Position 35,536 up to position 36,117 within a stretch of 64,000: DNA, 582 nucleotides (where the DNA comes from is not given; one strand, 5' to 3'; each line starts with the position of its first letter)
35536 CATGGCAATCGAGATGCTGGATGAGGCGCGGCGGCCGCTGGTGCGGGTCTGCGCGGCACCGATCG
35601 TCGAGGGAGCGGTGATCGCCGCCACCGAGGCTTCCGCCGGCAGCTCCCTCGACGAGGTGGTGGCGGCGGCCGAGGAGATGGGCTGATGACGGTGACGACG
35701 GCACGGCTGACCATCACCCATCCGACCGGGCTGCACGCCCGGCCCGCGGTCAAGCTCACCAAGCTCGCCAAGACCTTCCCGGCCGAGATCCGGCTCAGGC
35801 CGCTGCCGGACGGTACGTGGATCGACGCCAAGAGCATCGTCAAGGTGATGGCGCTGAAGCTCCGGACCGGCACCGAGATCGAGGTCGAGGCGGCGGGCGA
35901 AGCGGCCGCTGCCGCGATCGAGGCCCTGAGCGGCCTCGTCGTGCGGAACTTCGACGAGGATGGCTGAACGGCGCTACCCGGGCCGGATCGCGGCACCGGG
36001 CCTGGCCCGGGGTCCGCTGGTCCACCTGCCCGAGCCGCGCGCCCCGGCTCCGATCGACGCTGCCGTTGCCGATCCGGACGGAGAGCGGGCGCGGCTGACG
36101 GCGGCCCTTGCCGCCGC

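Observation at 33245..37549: UPF0261 (Tm-1-like ATP-binding) + PEP-hydrolase-like pair wired to a split DhaM-type PTS phosphorelay where DhaK/DhaL would normally sit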

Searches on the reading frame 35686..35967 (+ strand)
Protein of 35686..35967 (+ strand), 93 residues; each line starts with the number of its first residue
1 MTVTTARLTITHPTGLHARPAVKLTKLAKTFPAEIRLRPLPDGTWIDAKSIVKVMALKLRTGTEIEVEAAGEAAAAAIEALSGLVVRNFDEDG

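Call 3: search_protein_families(library=pfam, proteins=[window:35686-35967:+], max_evalue=0.001)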
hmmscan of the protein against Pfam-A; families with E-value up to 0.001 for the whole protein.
window:35686-35967:+ (93 aa): 1 family
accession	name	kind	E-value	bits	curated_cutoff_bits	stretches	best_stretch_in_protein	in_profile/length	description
PF00381.24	PTS-HPr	-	1.2e-24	86.6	23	1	6-85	3-79/81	PTS HPr component phosphorylation site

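Call 4: search_protein_families(library=ncbifam, proteins=[window:35686-35967:+], max_evalue=0.001)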
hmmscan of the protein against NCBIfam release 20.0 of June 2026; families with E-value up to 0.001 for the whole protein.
window:35686-35967:+ (93 aa): 9 families
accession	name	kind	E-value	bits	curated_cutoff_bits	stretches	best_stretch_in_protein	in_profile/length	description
TIGR01003.1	PTS_HPr_family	subfamily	3e-20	72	47.9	1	6-85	4-81/82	HPr family phosphocarrier protein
NF041319.1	PTS-HPr_Halo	equivalog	5.1e-15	55.7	140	1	8-84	5-82/87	phosphocarrier protein HPr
NF008146.0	PRK10897.1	equivalog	5.4e-15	55.5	119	1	1-92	1-90/90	PTS phosphocarrier protein NPr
NF008319.0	PRK11109.1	equivalog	3.8e-14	52.8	302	1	3-85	285-368/376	fused PTS fructose transporter subunit IIA/HPr protein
NF008104.0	PRK10850.1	equivalog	7.6e-14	51.6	153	1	7-85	5-81/85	phosphocarrier protein Hpr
NF010352.0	PRK13780.1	equivalog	1.2e-13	50.7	110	1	7-84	5-80/88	phosphocarrier protein HPr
NF010354.0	PRK13782.1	equivalog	1.5e-12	47.4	123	1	7-85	5-81/85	HPr family phosphocarrier protein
NF010351.0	PRK13779.1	equivalog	3.1e-11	42.8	766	1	8-88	295-376/503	bifunctional PTS system fructose-specific transporter subunit IIA/HPr protein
NF008478.1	PRK11377.1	equivalog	4.3e-11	42.5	520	1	6-91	158-241/473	dihydroxyacetone kinase phosphoryl donor subunit DhaM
